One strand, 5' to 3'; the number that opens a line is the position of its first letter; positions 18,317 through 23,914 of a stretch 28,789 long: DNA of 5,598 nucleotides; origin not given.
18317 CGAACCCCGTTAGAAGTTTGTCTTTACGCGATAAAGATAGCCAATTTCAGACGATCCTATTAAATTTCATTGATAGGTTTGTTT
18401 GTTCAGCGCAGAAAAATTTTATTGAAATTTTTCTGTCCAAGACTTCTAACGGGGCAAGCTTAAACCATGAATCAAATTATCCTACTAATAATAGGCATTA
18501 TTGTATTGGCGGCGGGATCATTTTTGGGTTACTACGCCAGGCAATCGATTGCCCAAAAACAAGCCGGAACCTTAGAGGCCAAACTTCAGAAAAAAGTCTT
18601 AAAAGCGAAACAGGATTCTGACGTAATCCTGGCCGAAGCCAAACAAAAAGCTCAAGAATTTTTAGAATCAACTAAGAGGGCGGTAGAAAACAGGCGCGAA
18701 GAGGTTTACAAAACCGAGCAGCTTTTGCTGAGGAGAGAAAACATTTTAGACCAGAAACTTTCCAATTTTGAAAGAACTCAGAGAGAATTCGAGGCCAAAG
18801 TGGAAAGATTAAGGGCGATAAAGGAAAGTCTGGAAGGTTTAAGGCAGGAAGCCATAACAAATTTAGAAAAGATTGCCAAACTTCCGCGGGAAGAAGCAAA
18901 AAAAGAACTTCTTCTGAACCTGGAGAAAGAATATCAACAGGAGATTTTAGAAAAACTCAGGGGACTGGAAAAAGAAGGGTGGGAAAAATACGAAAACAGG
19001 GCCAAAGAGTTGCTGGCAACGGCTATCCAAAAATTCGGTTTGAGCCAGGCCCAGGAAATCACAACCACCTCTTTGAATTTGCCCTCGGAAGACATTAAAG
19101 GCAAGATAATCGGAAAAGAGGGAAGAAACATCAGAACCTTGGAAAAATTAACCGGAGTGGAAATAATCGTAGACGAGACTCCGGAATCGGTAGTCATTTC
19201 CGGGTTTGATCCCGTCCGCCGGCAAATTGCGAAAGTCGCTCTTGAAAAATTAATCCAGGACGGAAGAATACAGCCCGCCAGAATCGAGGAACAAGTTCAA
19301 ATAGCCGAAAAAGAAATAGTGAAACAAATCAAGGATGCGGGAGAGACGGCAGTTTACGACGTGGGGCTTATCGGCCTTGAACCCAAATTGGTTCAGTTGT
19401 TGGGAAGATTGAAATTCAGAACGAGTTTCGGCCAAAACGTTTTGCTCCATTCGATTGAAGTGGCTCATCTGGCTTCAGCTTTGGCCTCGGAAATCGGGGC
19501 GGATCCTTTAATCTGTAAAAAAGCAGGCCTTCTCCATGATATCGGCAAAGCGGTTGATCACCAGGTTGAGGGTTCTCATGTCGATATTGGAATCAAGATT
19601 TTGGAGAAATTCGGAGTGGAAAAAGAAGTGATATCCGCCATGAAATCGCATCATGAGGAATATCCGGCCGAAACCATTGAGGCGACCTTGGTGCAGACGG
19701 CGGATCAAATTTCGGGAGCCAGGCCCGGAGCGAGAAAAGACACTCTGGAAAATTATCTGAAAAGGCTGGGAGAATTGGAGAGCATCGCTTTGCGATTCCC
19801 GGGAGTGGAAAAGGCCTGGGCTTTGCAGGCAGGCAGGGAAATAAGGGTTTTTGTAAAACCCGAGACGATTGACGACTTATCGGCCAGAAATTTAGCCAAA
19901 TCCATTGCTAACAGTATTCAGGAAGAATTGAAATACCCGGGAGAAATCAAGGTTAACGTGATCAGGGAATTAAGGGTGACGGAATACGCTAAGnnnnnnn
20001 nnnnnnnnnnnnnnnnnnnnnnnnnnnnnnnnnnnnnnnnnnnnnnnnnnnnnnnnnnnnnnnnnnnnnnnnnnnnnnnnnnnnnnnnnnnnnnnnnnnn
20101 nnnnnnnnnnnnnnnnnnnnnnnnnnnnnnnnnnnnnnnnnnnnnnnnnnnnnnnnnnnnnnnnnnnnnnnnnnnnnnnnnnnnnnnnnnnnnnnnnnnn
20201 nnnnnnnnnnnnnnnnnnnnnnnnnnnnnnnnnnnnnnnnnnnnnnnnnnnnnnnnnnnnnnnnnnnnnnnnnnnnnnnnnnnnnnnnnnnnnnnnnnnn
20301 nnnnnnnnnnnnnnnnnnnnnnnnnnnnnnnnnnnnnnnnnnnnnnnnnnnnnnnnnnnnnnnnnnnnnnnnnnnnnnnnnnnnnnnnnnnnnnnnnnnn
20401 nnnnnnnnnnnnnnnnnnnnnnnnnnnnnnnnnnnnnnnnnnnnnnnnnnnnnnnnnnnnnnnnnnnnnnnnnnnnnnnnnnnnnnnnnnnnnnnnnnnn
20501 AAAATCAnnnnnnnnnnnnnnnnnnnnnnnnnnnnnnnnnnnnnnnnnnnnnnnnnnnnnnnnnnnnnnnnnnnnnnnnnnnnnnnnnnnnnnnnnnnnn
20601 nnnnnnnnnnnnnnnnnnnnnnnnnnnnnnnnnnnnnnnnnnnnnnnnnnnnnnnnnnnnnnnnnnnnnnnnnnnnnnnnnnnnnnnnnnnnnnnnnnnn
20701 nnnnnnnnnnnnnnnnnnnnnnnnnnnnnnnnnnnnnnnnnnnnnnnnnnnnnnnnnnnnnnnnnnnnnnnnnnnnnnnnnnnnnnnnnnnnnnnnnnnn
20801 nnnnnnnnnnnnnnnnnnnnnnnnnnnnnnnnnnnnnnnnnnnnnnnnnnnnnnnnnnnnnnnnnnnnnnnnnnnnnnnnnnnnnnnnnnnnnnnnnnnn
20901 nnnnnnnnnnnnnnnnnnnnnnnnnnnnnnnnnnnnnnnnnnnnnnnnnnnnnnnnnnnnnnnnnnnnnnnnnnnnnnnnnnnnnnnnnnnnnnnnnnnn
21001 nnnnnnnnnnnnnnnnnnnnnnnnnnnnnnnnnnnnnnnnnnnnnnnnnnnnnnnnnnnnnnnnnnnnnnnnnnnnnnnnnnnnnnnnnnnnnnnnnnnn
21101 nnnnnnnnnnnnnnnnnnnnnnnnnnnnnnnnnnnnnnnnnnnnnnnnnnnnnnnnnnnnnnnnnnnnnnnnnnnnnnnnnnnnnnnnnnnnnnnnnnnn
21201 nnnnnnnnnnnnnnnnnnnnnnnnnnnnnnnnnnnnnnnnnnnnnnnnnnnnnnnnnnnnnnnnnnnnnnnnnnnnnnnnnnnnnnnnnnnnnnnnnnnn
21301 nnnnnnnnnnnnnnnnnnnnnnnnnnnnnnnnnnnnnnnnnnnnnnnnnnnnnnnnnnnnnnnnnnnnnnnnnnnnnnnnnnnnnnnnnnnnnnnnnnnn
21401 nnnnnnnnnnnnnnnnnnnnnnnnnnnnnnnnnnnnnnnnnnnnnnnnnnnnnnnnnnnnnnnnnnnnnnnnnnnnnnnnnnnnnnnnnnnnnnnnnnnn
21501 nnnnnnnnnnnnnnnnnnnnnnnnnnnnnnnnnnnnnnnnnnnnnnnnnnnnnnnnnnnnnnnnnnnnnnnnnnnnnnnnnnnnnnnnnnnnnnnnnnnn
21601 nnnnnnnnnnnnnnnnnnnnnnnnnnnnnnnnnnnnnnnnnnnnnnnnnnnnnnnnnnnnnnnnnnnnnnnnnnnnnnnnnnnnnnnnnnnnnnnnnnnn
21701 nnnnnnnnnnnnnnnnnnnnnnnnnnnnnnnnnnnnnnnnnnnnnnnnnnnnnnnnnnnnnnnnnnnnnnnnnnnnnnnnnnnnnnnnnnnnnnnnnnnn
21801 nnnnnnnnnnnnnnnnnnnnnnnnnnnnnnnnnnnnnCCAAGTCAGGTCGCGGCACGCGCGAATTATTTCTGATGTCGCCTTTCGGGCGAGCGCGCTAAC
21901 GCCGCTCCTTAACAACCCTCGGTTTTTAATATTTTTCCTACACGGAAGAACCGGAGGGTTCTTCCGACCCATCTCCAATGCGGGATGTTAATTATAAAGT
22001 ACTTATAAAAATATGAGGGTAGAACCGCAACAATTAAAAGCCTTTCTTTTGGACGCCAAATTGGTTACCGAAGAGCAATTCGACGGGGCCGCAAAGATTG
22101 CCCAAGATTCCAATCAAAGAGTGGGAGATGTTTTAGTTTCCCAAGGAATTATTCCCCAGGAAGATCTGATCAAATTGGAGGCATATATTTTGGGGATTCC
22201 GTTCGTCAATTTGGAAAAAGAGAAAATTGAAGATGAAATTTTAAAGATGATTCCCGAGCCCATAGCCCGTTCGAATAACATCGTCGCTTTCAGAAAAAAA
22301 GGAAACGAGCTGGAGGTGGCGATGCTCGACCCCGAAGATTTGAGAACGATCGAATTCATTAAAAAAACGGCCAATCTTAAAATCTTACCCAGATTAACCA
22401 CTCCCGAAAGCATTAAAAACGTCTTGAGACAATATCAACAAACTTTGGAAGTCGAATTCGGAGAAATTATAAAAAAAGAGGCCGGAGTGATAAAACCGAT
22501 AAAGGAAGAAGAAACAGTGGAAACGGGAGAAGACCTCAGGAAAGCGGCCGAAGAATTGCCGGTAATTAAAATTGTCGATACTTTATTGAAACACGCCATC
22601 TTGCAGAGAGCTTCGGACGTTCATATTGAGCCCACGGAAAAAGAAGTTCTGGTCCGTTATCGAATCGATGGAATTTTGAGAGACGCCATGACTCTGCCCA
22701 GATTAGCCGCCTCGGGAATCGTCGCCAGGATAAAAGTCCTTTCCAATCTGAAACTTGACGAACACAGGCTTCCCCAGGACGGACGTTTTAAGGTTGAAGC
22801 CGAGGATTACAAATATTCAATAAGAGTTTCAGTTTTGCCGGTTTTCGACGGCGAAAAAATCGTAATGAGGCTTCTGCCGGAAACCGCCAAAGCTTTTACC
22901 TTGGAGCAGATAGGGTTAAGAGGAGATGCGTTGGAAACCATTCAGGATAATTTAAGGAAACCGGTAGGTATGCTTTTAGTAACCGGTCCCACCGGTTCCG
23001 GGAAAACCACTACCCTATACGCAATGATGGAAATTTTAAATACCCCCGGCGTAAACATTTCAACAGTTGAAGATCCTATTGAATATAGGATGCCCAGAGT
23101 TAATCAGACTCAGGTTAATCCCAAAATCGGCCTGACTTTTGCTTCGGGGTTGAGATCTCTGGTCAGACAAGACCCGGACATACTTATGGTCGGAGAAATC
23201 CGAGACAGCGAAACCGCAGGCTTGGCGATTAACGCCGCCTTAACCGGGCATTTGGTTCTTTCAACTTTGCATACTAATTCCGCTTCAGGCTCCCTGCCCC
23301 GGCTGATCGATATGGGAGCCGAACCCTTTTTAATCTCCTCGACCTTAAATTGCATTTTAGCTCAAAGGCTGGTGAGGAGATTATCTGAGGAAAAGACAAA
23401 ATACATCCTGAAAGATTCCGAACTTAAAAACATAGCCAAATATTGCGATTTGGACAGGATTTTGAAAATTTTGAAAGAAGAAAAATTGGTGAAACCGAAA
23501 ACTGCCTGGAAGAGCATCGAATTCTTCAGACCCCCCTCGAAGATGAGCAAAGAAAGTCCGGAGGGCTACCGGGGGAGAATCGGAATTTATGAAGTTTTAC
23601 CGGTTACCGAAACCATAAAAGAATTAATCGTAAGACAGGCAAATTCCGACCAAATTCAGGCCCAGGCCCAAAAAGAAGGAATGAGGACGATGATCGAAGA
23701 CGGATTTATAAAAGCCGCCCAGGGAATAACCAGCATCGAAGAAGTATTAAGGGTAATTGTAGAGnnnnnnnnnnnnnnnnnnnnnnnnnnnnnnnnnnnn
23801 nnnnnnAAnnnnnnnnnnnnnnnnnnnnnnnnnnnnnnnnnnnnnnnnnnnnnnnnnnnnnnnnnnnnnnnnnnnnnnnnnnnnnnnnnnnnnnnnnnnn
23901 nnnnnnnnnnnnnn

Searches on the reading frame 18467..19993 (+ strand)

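Call 62: search_protein_families(library=pfam, max_evalue=0.00001, proteins=[window:18467-19993:+])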
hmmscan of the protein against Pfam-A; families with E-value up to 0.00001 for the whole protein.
window:18467-19993:+ (509 aa): 3 families
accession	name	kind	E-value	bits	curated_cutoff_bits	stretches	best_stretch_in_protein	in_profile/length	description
PF12072.13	RNase_Y_N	-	2.7e-23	82.9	32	1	6-190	2-197/201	RNase Y N-terminal region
PF01966.28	HD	-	1.4e-18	67.7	22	1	327-416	3-114/116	HD domain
PF00013.35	KH_1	-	7.4e-09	35.7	21.5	1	203-260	4-65/66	KH domain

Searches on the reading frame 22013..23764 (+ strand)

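Call 62: search_protein_families(library=pfam, max_evalue=0.00001, proteins=[window:22013-23764:+])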
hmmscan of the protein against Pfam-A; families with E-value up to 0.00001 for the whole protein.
window:22013-23764:+ (584 aa): 2 families
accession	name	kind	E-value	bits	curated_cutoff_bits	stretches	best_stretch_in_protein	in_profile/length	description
PF00437.27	T2SSE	-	1.1e-123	413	24.9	1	179-580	3-370/370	Type II/IV secretion system protein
PF05157.20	MshEN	-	1.4e-16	60.7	23.1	1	60-145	1-87/90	MshEN domain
